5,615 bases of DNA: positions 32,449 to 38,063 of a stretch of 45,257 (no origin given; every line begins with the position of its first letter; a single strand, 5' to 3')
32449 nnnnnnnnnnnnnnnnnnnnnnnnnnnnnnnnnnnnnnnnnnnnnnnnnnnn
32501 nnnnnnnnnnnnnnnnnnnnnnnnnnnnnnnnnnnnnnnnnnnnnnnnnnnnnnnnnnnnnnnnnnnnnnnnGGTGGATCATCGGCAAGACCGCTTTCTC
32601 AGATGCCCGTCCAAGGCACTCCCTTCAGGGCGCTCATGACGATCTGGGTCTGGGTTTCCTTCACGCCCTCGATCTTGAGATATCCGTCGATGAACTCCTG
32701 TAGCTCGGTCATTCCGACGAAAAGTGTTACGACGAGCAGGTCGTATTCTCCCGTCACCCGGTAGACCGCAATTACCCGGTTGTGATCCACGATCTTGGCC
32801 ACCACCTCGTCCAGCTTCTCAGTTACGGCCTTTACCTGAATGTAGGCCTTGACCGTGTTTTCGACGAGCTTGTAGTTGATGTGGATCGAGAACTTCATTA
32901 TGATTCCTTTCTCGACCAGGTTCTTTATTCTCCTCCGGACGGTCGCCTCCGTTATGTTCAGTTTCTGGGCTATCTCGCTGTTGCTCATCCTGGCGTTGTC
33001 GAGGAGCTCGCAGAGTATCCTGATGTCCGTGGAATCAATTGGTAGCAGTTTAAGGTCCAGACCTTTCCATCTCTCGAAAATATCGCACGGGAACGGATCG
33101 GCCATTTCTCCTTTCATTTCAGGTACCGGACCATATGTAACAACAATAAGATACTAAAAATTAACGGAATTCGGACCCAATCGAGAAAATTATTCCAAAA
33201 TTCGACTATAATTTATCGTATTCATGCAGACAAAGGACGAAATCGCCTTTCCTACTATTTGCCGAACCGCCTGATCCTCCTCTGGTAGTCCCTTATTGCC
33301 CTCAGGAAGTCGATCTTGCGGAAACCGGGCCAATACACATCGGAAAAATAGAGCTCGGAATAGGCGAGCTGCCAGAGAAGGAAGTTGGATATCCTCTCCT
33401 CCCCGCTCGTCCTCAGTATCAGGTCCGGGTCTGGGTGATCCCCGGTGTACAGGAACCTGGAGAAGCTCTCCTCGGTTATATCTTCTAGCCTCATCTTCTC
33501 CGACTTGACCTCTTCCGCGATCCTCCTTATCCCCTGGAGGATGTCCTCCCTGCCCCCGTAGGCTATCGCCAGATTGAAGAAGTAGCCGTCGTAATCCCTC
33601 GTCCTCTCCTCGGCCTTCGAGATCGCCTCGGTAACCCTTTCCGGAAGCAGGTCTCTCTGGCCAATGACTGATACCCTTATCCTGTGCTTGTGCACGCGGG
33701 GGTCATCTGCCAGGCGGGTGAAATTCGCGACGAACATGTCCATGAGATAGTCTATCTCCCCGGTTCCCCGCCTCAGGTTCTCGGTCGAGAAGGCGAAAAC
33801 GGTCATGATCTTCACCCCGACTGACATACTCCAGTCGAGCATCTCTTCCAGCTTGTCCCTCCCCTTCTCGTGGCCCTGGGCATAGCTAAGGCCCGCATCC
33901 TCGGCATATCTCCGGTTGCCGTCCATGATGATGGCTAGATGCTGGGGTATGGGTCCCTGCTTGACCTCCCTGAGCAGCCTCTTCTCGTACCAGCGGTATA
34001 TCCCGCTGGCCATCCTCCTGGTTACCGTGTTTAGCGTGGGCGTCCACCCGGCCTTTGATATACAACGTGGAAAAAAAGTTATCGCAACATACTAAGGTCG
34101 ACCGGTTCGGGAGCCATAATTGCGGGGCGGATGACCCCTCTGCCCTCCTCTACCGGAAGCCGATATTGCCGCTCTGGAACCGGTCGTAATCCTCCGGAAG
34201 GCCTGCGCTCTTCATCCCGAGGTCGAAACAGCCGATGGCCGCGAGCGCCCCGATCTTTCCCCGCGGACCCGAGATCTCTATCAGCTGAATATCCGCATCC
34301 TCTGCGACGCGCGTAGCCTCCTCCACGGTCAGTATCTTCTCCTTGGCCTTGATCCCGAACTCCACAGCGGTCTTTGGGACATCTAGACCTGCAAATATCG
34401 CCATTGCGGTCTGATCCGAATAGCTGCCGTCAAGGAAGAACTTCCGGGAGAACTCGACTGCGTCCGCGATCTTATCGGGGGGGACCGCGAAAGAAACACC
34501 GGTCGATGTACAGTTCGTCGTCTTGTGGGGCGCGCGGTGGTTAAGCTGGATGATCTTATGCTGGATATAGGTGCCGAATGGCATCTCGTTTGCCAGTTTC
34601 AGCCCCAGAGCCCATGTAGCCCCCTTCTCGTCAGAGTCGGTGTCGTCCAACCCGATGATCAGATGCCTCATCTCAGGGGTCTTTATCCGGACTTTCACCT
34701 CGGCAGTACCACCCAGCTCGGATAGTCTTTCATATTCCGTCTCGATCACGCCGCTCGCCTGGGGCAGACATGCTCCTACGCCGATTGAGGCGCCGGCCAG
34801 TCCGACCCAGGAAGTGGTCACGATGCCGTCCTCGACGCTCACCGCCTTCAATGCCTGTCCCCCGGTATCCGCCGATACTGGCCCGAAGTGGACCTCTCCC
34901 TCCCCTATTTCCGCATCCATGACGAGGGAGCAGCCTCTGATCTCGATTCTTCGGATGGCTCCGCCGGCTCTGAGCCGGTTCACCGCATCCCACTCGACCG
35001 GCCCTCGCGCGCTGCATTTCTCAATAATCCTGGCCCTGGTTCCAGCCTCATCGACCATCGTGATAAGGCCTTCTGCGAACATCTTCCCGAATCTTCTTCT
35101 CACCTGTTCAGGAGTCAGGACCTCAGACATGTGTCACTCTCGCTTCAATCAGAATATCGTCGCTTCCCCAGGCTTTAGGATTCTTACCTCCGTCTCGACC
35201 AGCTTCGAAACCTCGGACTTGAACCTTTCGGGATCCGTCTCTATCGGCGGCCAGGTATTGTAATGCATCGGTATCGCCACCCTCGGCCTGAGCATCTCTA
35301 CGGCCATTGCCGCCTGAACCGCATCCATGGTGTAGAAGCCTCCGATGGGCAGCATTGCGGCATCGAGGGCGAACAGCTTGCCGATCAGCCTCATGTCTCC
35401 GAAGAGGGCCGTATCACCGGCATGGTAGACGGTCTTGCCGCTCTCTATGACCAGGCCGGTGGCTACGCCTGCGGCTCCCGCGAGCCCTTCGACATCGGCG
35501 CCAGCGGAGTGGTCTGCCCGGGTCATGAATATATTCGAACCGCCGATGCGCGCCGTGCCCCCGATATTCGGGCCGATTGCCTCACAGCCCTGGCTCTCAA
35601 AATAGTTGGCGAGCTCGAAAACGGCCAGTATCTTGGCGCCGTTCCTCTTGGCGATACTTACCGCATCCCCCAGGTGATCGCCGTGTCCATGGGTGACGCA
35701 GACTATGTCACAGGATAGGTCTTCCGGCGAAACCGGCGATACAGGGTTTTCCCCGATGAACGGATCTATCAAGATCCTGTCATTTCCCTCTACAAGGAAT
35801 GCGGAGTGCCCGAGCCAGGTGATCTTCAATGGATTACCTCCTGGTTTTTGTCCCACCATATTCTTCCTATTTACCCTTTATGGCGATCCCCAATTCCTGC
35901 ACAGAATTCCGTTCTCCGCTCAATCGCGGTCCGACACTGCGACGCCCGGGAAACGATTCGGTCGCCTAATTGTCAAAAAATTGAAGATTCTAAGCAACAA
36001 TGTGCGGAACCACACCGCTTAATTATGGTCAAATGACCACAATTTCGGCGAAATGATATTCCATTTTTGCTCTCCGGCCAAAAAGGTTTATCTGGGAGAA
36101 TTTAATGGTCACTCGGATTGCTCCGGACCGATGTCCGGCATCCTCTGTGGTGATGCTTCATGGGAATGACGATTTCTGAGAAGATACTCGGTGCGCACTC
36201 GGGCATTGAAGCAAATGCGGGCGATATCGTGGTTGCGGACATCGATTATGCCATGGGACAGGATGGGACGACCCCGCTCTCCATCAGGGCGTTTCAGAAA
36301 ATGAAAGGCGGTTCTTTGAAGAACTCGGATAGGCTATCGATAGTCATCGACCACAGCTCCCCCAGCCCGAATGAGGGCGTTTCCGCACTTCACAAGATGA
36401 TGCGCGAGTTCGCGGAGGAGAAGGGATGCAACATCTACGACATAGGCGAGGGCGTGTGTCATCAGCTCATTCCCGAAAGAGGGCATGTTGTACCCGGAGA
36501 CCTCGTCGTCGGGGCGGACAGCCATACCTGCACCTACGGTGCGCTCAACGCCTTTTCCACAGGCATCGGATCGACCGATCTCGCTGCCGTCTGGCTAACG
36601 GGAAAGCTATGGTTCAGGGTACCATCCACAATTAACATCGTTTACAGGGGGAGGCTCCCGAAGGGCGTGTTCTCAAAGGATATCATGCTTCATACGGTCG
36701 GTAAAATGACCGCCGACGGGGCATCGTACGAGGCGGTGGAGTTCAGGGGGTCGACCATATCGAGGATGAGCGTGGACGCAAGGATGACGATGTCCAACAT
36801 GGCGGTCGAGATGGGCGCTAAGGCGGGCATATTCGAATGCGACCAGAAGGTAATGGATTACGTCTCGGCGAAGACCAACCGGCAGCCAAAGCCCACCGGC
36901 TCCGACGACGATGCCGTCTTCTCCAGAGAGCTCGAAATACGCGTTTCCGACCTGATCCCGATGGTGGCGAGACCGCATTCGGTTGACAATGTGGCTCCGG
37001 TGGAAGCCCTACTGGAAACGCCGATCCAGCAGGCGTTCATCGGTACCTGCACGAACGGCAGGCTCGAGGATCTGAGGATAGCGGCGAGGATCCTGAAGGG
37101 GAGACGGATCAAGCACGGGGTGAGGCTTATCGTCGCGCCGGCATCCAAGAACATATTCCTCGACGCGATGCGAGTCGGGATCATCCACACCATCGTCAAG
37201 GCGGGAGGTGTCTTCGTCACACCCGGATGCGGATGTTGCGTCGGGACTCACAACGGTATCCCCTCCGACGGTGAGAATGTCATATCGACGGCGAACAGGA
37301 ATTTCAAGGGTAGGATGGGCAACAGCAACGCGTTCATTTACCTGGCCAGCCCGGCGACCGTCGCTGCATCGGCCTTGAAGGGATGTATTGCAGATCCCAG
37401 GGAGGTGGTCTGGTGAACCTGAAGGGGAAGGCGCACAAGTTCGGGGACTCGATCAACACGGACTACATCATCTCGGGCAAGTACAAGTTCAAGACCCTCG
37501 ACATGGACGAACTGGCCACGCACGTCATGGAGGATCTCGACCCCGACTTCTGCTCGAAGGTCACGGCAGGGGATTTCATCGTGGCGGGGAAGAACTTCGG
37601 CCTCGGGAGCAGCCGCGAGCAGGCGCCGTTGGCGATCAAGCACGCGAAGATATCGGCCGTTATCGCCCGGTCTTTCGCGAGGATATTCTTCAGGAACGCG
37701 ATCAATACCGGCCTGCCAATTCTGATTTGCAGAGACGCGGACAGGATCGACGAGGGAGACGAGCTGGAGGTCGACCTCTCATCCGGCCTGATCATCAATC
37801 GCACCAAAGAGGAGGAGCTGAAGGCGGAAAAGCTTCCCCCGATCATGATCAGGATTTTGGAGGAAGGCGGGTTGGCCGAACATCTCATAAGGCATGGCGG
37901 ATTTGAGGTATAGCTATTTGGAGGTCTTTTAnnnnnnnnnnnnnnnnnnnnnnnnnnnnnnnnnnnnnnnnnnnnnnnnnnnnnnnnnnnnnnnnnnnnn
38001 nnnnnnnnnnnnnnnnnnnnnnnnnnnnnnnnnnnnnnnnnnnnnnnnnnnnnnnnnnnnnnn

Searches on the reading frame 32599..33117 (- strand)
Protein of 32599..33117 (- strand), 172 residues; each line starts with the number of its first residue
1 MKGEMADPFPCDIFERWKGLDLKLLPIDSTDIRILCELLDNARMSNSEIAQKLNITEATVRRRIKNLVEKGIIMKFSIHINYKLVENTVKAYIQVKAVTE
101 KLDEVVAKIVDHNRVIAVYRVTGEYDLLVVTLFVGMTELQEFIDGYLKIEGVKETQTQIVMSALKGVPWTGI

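Call 11: search_protein_families(library=pfam, proteins=[window:32599-33117:-], max_evalue=0.0001)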
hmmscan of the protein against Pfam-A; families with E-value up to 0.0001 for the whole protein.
window:32599-33117:- (172 aa): 16 families
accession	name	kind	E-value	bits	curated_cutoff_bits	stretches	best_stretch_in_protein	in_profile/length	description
PF13412.12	HTH_24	-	1.3e-17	63.5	21.9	1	28-73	2-47/48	Winged helix-turn-helix DNA-binding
PF01037.27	AsnC_trans_reg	-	4.5e-15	55.8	25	1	93-162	1-72/73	Lrp/AsnC ligand binding domain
PF13404.12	HTH_AsnC-type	-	2.3e-13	50.1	27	1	27-67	1-41/42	AsnC-type helix-turn-helix domain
PF01047.28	MarR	-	6.3e-08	32.8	24.6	1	29-75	3-49/59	MarR family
PF08279.18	HTH_11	-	7.6e-07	29.4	25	1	37-72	8-44/55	HTH domain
PF13730.12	HTH_36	-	9e-07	29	25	1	34-73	13-55/55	Helix-turn-helix domain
PF01978.25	TrmB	-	2.7e-06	27.6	25.6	1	27-76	6-55/68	Sugar-specific transcriptional regulator TrmB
PF08220.18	HTH_DeoR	-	2.9e-06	27.3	21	1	34-75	5-46/57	DeoR-like helix-turn-helix domain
PF01022.26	HTH_5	-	3.4e-06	27.3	22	1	28-73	1-45/47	Bacterial regulatory protein, arsR family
PF12840.13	HTH_20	-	6e-06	26.6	27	1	32-73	7-48/51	Helix-turn-helix domain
PF13384.12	HTH_23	-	2.2e-05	24.5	24.6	1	38-72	13-46/50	Homeodomain-like domain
PF08281.18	Sigma70_r4_2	-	4.1e-05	23.6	25.7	0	44-65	27-48/54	Sigma-70, region 4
PF09339.16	HTH_IclR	-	5.8e-05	23.2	22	1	42-73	17-48/52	IclR helix-turn-helix domain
PF05043.19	Mga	-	6.4e-05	23.9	21.1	0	28-83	15-71/87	Mga helix-turn-helix domain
PF08280.17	HTH_Mga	-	6.9e-05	23.2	23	0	29-73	5-48/59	M protein trans-acting positive regulator (MGA) HTH domain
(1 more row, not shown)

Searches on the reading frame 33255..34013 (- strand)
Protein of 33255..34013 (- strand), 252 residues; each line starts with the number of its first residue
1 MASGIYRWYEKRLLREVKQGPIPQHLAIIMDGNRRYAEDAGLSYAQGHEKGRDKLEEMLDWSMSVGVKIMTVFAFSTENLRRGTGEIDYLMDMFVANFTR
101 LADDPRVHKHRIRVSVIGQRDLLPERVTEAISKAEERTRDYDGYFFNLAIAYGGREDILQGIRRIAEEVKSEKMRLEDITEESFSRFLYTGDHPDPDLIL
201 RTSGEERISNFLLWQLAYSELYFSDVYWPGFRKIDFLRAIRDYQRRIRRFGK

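Call 11: search_protein_families(library=pfam, proteins=[window:33255-34013:-], max_evalue=0.0001)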
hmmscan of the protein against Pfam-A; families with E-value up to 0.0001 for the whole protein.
window:33255-34013:- (252 aa): 1 family
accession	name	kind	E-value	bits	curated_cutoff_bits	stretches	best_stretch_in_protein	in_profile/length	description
PF01255.24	Prenyltransf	-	3.2e-80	269.3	27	1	29-251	1-219/219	Putative undecaprenyl diphosphate synthase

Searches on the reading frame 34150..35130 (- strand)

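Call 11: search_protein_families(library=pfam, proteins=[window:34150-35130:-], max_evalue=0.0001)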
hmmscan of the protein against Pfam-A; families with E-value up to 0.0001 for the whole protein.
window:34150-35130:- (326 aa): 1 family
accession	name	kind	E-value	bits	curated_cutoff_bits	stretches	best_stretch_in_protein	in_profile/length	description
PF22641.2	TiaS_TCKD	-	5.2e-13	49.7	27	1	158-215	1-60/156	TiaS TCKD domain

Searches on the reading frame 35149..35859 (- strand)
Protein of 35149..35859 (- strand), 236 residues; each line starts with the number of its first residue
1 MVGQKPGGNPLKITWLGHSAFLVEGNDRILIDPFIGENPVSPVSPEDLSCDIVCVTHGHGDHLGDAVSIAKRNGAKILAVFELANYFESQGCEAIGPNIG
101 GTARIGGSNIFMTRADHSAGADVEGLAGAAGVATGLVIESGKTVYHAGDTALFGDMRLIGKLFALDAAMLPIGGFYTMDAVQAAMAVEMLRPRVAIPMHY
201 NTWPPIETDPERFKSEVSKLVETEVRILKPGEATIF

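Call 11: search_protein_families(library=pfam, proteins=[window:35149-35859:-], max_evalue=0.0001)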
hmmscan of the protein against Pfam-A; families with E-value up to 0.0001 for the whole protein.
window:35149-35859:- (236 aa): 3 families
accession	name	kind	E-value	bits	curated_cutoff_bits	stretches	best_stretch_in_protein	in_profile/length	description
PF12706.13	Lactamase_B_2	-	7.9e-24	84.8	27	1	28-200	2-200/200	Beta-lactamase superfamily domain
PF13483.12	Lactamase_B_3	-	6.2e-22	78.7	24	1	12-199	1-160/160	Beta-lactamase superfamily domain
PF00753.33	Lactamase_B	-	1.4e-11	45.1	22.7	1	14-192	2-189/196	Metallo-beta-lactamase superfamily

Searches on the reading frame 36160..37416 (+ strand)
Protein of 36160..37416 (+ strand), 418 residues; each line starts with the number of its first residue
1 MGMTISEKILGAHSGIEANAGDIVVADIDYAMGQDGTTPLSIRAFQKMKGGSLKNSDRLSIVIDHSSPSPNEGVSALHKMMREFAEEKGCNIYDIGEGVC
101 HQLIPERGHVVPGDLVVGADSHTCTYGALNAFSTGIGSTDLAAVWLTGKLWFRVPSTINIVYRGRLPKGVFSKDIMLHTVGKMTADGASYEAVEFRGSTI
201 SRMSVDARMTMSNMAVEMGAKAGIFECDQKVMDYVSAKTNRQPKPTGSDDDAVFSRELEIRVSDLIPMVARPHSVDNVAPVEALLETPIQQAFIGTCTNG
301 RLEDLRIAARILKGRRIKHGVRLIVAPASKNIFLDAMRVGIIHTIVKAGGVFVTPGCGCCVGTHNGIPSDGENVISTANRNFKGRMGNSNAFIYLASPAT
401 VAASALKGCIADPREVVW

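Call 42: search_protein_families(library=pfam, proteins=[window:36160-37416:+], max_evalue=0.0001)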
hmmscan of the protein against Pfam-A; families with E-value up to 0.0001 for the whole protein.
window:36160-37416:+ (418 aa): 1 family
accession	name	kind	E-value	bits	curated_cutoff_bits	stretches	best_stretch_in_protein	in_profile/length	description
PF00330.25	Aconitase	-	6.5e-95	319.2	28.7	1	7-408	1-463/463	Aconitase family (aconitate hydratase)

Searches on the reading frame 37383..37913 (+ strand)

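Call 42: search_protein_families(library=pfam, proteins=[window:37383-37913:+], max_evalue=0.0001)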
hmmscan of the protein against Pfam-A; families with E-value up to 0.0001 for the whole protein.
window:37383-37913:+ (176 aa): 1 family
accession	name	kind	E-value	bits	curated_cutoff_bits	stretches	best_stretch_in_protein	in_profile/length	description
PF00694.25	Aconitase_C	-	8.5e-16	58.9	22.8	1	61-111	72-123/131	Aconitase C-terminal domain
